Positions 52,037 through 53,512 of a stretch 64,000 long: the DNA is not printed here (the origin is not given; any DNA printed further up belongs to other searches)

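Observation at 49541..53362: ATP-grasp / radical-SAM / aldehyde-dehydrogenase cassette embedded inside the lipid A operon (between lpxA and lpxI)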

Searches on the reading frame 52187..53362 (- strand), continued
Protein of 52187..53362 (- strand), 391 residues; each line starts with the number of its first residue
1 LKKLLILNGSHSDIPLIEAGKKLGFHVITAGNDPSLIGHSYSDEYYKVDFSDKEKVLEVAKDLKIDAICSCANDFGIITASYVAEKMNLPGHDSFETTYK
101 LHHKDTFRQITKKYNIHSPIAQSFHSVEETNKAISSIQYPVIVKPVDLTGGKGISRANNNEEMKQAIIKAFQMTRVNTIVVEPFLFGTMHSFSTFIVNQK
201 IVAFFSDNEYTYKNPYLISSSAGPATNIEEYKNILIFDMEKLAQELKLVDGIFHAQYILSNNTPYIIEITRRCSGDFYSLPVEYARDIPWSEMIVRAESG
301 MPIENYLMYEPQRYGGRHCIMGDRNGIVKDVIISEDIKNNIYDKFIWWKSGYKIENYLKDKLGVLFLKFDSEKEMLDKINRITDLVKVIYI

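Call 43: search_protein_families(library=ncbifam, proteins=[L004:5470-6612:+, L005:3345-4478:+, L007:12156-13292:-, L004:11209-12168:+, L004:6624-6977:+, L004:7000-7326:+, L007:6788-7840:+, L007:7840-8568:+, L007:13478-14467:+, L007:11174-12127:-], max_evalue=1e-10)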
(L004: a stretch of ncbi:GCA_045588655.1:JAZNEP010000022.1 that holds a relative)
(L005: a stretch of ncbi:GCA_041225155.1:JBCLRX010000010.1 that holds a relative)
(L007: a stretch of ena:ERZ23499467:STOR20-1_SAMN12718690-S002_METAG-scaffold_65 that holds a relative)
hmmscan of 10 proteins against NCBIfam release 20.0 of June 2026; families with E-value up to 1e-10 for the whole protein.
L004:5470-6612:+ (380 aa): 7 families
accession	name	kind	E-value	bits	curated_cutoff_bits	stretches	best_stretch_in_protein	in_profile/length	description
NF008687.0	PRK11706.1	equivalog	1.7e-187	622.7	375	1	1-374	1-374/375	dTDP-4-amino-4,6-dideoxygalactose transaminase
TIGR02379.1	ECA_wecE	subfamily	2.2e-186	619.1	434.85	1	1-374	1-375/376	dTDP-4-amino-4,6-dideoxy-D-glucose transaminase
TIGR03588.1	PseC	equivalog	5.9e-58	196.6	423.5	1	28-371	27-377/380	UDP-4-amino-4,6-dideoxy-N-acetyl-beta-L-altrosamine transaminase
NF008658.2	PRK11658.1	equivalog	1.2e-52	178.8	631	1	7-372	10-375/379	UDP-4-amino-4-deoxy-L-arabinose aminotransferase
TIGR04181.1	NHT_00031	hypoth_equivalog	9.1e-51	172.8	420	1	4-353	3-357/359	LegC family aminotransferase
NF011936.0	PRK15407.1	equivalog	4.3e-40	137.7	423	1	45-316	91-376/440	lipopolysaccharide biosynthesis protein RfbH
TIGR04427.1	PLP_DesI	equivalog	2.1e-38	132.4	650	1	16-367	37-376/390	dTDP-4-dehydro-6-deoxyglucose aminotransferase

L005:3345-4478:+ (377 aa): 7 families
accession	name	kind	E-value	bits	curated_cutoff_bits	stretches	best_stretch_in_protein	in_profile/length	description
TIGR02379.1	ECA_wecE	subfamily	2.2e-181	602.7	434.85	1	1-374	1-375/376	dTDP-4-amino-4,6-dideoxy-D-glucose transaminase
NF008687.0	PRK11706.1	equivalog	1.4e-180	600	375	1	1-374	1-374/375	dTDP-4-amino-4,6-dideoxygalactose transaminase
TIGR03588.1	PseC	equivalog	1.9e-55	188.4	423.5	1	11-372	11-378/380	UDP-4-amino-4,6-dideoxy-N-acetyl-beta-L-altrosamine transaminase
NF008658.2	PRK11658.1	equivalog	6.6e-52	176.4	631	1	49-372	51-375/379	UDP-4-amino-4-deoxy-L-arabinose aminotransferase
TIGR04181.1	NHT_00031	hypoth_equivalog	1.3e-46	159.2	420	1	2-331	1-337/359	LegC family aminotransferase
NF011936.0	PRK15407.1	equivalog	9.2e-40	136.6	423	1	8-198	43-240/440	lipopolysaccharide biosynthesis protein RfbH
TIGR04427.1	PLP_DesI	equivalog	5.6e-32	111.3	650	1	18-371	38-380/390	dTDP-4-dehydro-6-deoxyglucose aminotransferase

L007:12156-13292:- (378 aa): 7 families
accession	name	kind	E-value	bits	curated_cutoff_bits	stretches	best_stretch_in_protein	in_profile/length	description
NF008687.0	PRK11706.1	equivalog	6.2e-172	571.5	375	1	3-374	2-373/375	dTDP-4-amino-4,6-dideoxygalactose transaminase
TIGR02379.1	ECA_wecE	subfamily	3.7e-168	559.1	434.85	1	3-372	2-372/376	dTDP-4-amino-4,6-dideoxy-D-glucose transaminase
TIGR03588.1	PseC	equivalog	2.1e-64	217.8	423.5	1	12-372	11-377/380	UDP-4-amino-4,6-dideoxy-N-acetyl-beta-L-altrosamine transaminase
NF008658.2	PRK11658.1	equivalog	3.2e-59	200.5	631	1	4-373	6-375/379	UDP-4-amino-4-deoxy-L-arabinose aminotransferase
TIGR04181.1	NHT_00031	hypoth_equivalog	9.7e-52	176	420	1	3-354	1-357/359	LegC family aminotransferase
NF011936.0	PRK15407.1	equivalog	1e-41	143.1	423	1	40-210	83-251/440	lipopolysaccharide biosynthesis protein RfbH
TIGR04427.1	PLP_DesI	equivalog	1.5e-35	123.1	650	1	27-371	47-379/390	dTDP-4-dehydro-6-deoxyglucose aminotransferase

L004:11209-12168:+ (319 aa): 5 families
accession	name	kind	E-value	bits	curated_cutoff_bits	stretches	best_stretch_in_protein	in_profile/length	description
NF007986.1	PRK10714.1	equivalog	3e-50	171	529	1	2-309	6-315/316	undecaprenyl-phosphate 4-deoxy-4-formamido-L-arabinose transferase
NF047588.1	GlcsyltransPgfSStrep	equivalog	8e-48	163.2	500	1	4-304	3-304/308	glycosyltransferase PgfS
TIGR03937.1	PgaC_IcaA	equivalog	8.4e-14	51.3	422.3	1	2-114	45-153/407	poly-beta-1,6-N-acetyl-D-glucosamine synthase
TIGR03111.1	glyc2_xrt_Gpos1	hypoth_equivalog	6.3e-11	41.7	363.95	1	3-117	50-162/439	TIGR03111 family XrtG-associated glycosyltransferase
NF047683.1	TeichurnBiosyTuaG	equivalog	8.6e-11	42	400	0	3-98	7-98/252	teichuronic acid biosynthesis protein TuaG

L004:6624-6977:+ (117 aa): 0 families

L004:7000-7326:+ (108 aa): 0 families

L007:6788-7840:+ (350 aa): 18 families
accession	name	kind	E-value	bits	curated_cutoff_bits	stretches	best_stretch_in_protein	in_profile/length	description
NF007490.0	PRK10084.1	subfamily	2e-140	467.9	649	1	1-342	1-350/361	dTDP-glucose 4,6-dehydratase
TIGR01181.1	dTDP_gluc_dehyt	equivalog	9.2e-140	465.3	365.1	1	2-335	1-320/321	dTDP-glucose 4,6-dehydratase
NF007582.0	PRK10217.1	equivalog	7.9e-137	456.1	698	1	2-348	3-353/355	dTDP-glucose 4,6-dehydratase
TIGR04180.1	EDH_00030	hypoth_equivalog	5.4e-39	134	475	1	3-311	1-294/297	NAD-dependent 4,6-dehydratase LegB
TIGR01179.1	galE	equivalog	1.2e-38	132.8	262.3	1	2-329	1-328/332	UDP-glucose 4-epimerase GalE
TIGR02622.1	CDP_4_6_dhtase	equivalog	3.1e-29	102.2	278.45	1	2-330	6-334/352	CDP-glucose 4,6-dehydratase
NF007956.0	PRK10675.1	subfamily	1.4e-23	83.6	394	1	1-327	1-330/338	UDP-glucose 4-epimerase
TIGR01472.1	gmd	equivalog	7.6e-22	78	415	1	50-270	54-269/342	GDP-mannose 4,6-dehydratase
TIGR02197.1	heptose_epim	equivalog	4.1e-19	68.9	274.6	1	3-328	1-315/316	ADP-glyceromanno-heptose 6-epimerase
NF047922.1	GDPFucSynFcl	equivalog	8.1e-16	58.3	500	1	142-331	119-306/308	GDP-L-fucose synthase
NF011728.1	PRK15181.1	equivalog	1e-15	57.6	760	1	3-330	18-341/348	Vi polysaccharide biosynthesis UDP-N-acetylglucosaminuronic acid C-4 epimerase TviC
NF041015.1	UDPsulfquin_syn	equivalog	1.5e-15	57.1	575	0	205-323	244-360/384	UDP-sulfoquinovose synthase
TIGR03466.1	HpnA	hypoth_equivalog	5.1e-15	55.2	367.65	1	1-275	1-252/327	hopanoid-associated sugar epimerase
TIGR01214.1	rmlD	equivalog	4.3e-13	49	224.05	1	2-215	1-175/285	dTDP-4-dehydrorhamnose reductase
NF043036.1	ErythonDh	equivalog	1e-12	47.9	325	1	1-172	1-162/321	D-erythronate dehydrogenase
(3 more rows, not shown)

L007:7840-8568:+ (242 aa): 15 families
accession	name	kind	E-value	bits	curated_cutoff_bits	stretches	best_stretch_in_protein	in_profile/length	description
TIGR01207.1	rmlA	equivalog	1.8e-68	230.8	360.65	1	2-239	1-242/286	glucose-1-phosphate thymidylyltransferase RfbA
TIGR01208.1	rmlA_long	equivalog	4e-66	223.3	320.25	1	2-236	1-237/353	glucose-1-phosphate thymidylyltransferase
NF012024.0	PRK15480.1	equivalog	2e-58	197.8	588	1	2-237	5-244/292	glucose-1-phosphate thymidylyltransferase RfbA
TIGR03992.1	Arch_glmU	subfamily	4.9e-46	157.4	292.1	1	1-238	1-232/393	bifunctional sugar-1-phosphate nucleotidylyltransferase/acetyltransferase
NF041313.1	UDPGP_AglF_Halo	equivalog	1.5e-36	126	400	1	1-222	1-223/234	UTP--glucose-1-phosphate uridylyltransferase AglF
NF041173.1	Sug_nt_acttase_Thmprot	equivalog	8.6e-28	97.4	600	1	1-237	1-231/405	bifunctional sugar-1-phosphate nucleotidylyltransferase/acetyltransferase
NF045761.1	NAMPUrTaseMurU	equivalog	2.7e-25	89.6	250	1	1-231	1-225/226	N-acetylmuramate alpha-1-phosphate uridylyltransferase MurU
TIGR01099.1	galU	equivalog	7.6e-24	84.7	326.8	1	73-225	94-257/261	UTP--glucose-1-phosphate uridylyltransferase GalU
NF052502.1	man1P_GTase_Rv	exception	1e-20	73.9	440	1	2-227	2-224/352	mannose-1-phosphate guanylyltransferase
NF003670.0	PRK05293.1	equivalog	2.8e-16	59.4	470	1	3-239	7-264/382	glucose-1-phosphate adenylyltransferase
TIGR02091.1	glgC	equivalog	5.6e-16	58.6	424.9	1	3-237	3-263/364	glucose-1-phosphate adenylyltransferase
NF049965.1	GlMnHpPGnyltfHddC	equivalog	1.2e-14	54.5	300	1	1-186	1-179/221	D-glycero-D-manno-heptose 1-phosphate guanosyltransferase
TIGR02623.1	G1P_cyt_trans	equivalog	4.7e-14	52.4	300.25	0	1-54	1-54/255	glucose-1-phosphate cytidylyltransferase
NF002772.0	PRK02862.1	equivalog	1.9e-11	43.3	537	0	3-54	6-58/429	glucose-1-phosphate adenylyltransferase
NF009928.0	PRK13389.1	equivalog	8.1e-11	41.6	548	0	2-55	10-63/302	UTP--glucose-1-phosphate uridylyltransferase GalU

L007:13478-14467:+ (329 aa): 6 families
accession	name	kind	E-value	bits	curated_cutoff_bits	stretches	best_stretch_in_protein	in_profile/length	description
NF002756.0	PRK02797.1-5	equivalog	2.7e-98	329.3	457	1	32-324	54-348/351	TDP-N-acetylfucosamine:lipid II N-acetylfucosaminyltransferase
NF002755.0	PRK02797.1-4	equivalog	9e-36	123.7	543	1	63-297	89-321/357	TDP-N-acetylfucosamine:lipid II N-acetylfucosaminyltransferase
NF052570.1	ECA_fuco_WecF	equivalog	5.2e-32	111.5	525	1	74-304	101-330/357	TDP-N-acetylfucosamine:lipid II N-acetylfucosaminyltransferase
NF002753.0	PRK02797.1-2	equivalog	6e-31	108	470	1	65-287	93-314/361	TDP-N-acetylfucosamine:lipid II N-acetylfucosaminyltransferase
NF002754.0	PRK02797.1-3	equivalog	2.8e-25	89.1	639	1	76-307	102-331/359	TDP-N-acetylfucosamine:lipid II N-acetylfucosaminyltransferase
NF002752.0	PRK02797.1-1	equivalog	1.6e-22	80.3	754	1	53-289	79-314/359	TDP-N-acetylfucosamine:lipid II N-acetylfucosaminyltransferase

L007:11174-12127:- (317 aa): 0 families
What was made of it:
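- One cluster (L007) also has RmlB (465 bits against 365), an RmlA-like gene and a WecF-like GT56 (call 43).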

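Call 49: predict_structure(alignment_id=A1)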
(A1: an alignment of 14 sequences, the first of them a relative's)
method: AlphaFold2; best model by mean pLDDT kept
length: 391 residues; sequences in the alignment: 14
mean_pLDDT: 88.2   pTM: 0.86
mean pLDDT of the five models: 88.2, 86.8, 86.7, 85.6, 83.5
residues with pLDDT >= 90: 208; 70-90: 163; 50-70: 16; < 50: 4
segments of 3 or more residues with pLDDT < 50: none
pLDDT, mean of each block of 10 residues (from residue 1): 92 93 97 90 94 95 96 85 97 90 81 89 91 89 80 82 93 90 83 92 84 52 74 94 93 88 87 79 92 94 85 88 90 95 92 83 91 90 90 93
secondary structure, 60 per line:
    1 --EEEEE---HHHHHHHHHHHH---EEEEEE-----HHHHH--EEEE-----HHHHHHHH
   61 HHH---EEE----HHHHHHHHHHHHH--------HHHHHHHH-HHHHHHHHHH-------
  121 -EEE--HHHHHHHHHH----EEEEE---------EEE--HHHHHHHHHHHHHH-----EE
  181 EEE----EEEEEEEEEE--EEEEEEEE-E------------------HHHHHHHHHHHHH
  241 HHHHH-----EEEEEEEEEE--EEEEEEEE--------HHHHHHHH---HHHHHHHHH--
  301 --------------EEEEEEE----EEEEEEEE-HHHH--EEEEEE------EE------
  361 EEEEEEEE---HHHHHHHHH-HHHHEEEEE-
elements in order: E3-7 H11-22 E26-31 H37-41 E44-47 H53-63 E67-69 H74-86 H95-102 H104-113 E122-124 H127-136 E141-145 E155-157 H160-173 E179-183 E188-197 E200-207 H228-245 E251-260 E263-270 H279-286 H290-298 E315-321 E326-333 H335-338 E341-346 E361-368 H372-380 H382-385 E386-390

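Call 54: fold_search(model_id=the predicted structure, library=pdb)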
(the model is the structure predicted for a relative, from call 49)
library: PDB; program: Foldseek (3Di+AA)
matches with E <= 10: 1942; with E <= 0.001: 529
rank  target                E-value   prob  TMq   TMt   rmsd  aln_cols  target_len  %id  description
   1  4dim                  3.4e-30  1.00  0.79  0.78   4.6       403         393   23  Crystal structure of phosphoribosylglycinamide synthetase from Anaerococcus prevotii (released 2012-02-29)
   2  3vot_B                4.4e-26  1.00  0.79  0.78   4.0       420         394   21  Crystal structure of L-amino acid ligase from Bacillus licheniformis (released 2012-11-07)
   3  3vot_A                2.4e-25  1.00  0.83  0.79   3.7       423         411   20  Crystal structure of L-amino acid ligase from Bacillus licheniformis (released 2012-11-07)
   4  4wd3_A                1.4e-22  1.00  0.73  0.73   5.0       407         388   18  Crystal structure of an L-amino acid ligase RizA (released 2015-09-09)
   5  3rv4                  3.3e-21  1.00  0.76  0.68   4.6       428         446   14  Crystal structure of E.coli biotin carboxylase R16E mutant in complex with Mg-ADP and bicarbonate (released 2011-05-18)
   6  2j9g_A                5.3e-21  1.00  0.73  0.66   5.1       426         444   14  Crystal structure of Biotin carboxylase from E. coli in complex with AMPPNP and ADP (released 2008-09-09)
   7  2vpq_A                7.6e-21  1.00  0.78  0.69   4.3       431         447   15  Crystal structure of biotin carboxylase from S. aureus complexed with AMPPNP (released 2008-09-09)
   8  1eyz_A                8.1e-21  1.00  0.75  0.76   5.0       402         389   16  STRUCTURE OF ESCHERICHIA COLI PURT-ENCODED GLYCINAMIDE RIBONUCLEOTIDE TRANSFORMYLASE COMPLEXED WITH MG AND AMPPNP (released 2000-08-02)
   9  1kj8_A                8.6e-21  1.00  0.74  0.75   4.4       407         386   16  Crystal Structure of PurT-Encoded Glycinamide Ribonucleotide Transformylase in Complex with Mg-ATP and GAR (released 2002-06-28)
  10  1kj9_B                9.2e-21  1.00  0.75  0.76   4.9       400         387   16  Crystal structure of purt-encoded glycinamide ribonucleotide transformylase complexed with Mg-ATP (released 2002-06-28)
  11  3ouu_A                1.1e-20  1.00  0.76  0.67   4.8       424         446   15  Crystal Structure of Biotin Carboxylase-beta-gamma-ATP Complex from Campylobacter jejuni (released 2010-10-20)
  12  7kct_A                1.2e-20  1.00  0.74  0.65   5.1       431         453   14  Crystal Structure of the Hydrogenobacter thermophilus 2-Oxoglutarate Carboxylase (OGC) Biotin Carboxylase (BC) Domain  (released 2021-01-27)
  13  1kjq_A                1.4e-20  1.00  0.74  0.74   4.9       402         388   16  Crystal structure of glycinamide ribonucleotide transformylase in complex with Mg-ADP (released 2002-06-28)
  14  2v58_A                1.6e-20  1.00  0.73  0.65   5.1       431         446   14  CRYSTAL STRUCTURE OF BIOTIN CARBOXYLASE FROM E.COLI IN COMPLEX WITH POTENT INHIBITOR 1 (released 2009-01-13)
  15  3jzi_B                1.7e-20  1.00  0.73  0.65   5.1       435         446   15  Crystal structure of biotin carboxylase from E. Coli in complex with benzimidazole series (released 2009-11-03)
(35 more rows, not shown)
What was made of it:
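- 52187..53362 (-): ATP-grasp ligase (391 aa), L-amino-acid-ligase-like. Foldseek top hits are 4dim, then the L-amino-acid ligases 3vot and 4wd3 (calls 49, 54).
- On ATP-grasp superfamily (carboxylate-amine ligases): The AF2 model has pLDDT 88, and Foldseek E-values against ATP-grasp enzymes reach 1e-30 (calls 49, 54).
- The ATP-grasp fold is closest to L-amino-acid ligases (call 54). The ATP-grasp resembles dipeptide-forming ligases (call 54).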

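Call 65: search_protein_families(library=pfam, proteins=[L033:370-2316:+, L024:12409-14496:-, L038:5428-6261:+, L033:6084-7235:-, L042:13933-15276:+, L003:4177-6348:+, L007:18362-20314:-, L014:5832-6770:+], max_evalue=0.01)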
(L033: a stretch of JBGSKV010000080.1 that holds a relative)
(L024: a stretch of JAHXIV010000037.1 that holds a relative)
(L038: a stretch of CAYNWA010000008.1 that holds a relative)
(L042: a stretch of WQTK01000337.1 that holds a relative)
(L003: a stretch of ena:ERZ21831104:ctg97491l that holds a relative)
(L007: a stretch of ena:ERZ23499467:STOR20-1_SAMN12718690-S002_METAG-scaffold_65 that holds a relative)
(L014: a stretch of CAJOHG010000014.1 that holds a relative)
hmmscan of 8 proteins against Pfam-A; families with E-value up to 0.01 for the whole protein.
L033:370-2316:+ (648 aa): 2 families
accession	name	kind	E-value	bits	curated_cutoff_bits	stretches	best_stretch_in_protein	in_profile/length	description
PF04055.27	Radical_SAM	-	3.1e-14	53.9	29.5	1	382-541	4-165/166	Radical SAM superfamily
PF02310.24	B12-binding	-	3e-06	27.5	32.1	1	226-300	44-116/121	B12 binding domain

L024:12409-14496:- (695 aa): 0 families

L038:5428-6261:+ (277 aa): 6 families
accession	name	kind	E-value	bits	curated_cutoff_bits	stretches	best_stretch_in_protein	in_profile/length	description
PF13489.12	Methyltransf_23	-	1.6e-14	54.4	27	1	52-197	13-163/164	Methyltransferase domain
PF08241.18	Methyltransf_11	-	1.2e-11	45.6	21.2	1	66-156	1-94/95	Methyltransferase domain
PF13847.12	Methyltransf_31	-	1.5e-08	34.9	27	1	62-171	4-120/145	Methyltransferase domain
PF13649.12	Methyltransf_25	-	4.1e-08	34.2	27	1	67-150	3-95/97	Methyltransferase domain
PF08242.18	Methyltransf_12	-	3.4e-06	28.1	30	1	66-153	1-96/98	Methyltransferase domain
PF05219.18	DREV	-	3e-05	23.7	26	1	61-159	94-188/265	DREV methyltransferase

L033:6084-7235:- (383 aa): 3 families
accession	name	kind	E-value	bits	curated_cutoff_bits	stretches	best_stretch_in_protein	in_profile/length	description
PF01575.25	MaoC_dehydratas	-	8e-16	58.2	27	1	254-359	6-110/123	MaoC like domain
PF00583.31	Acetyltransf_1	-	0.0017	19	20.7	1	142-234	19-113/116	Acetyltransferase (GNAT) family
PF13452.11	FAS1_DH_region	-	0.0085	16.7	22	0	262-304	10-52/132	FAS1-like, dehydratase domain region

L042:13933-15276:+ (447 aa): 2 families
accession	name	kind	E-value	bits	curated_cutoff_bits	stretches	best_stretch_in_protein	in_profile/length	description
PF05050.19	Methyltransf_21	-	1.1e-20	74.9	22.7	1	269-428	1-170/173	Methyltransferase FkbM domain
PF00571.33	CBS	-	0.00058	20.6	24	0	29-71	11-53/57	CBS domain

L003:4177-6348:+ (723 aa): 0 families

L007:18362-20314:- (650 aa): 0 families

L014:5832-6770:+ (312 aa): 0 families
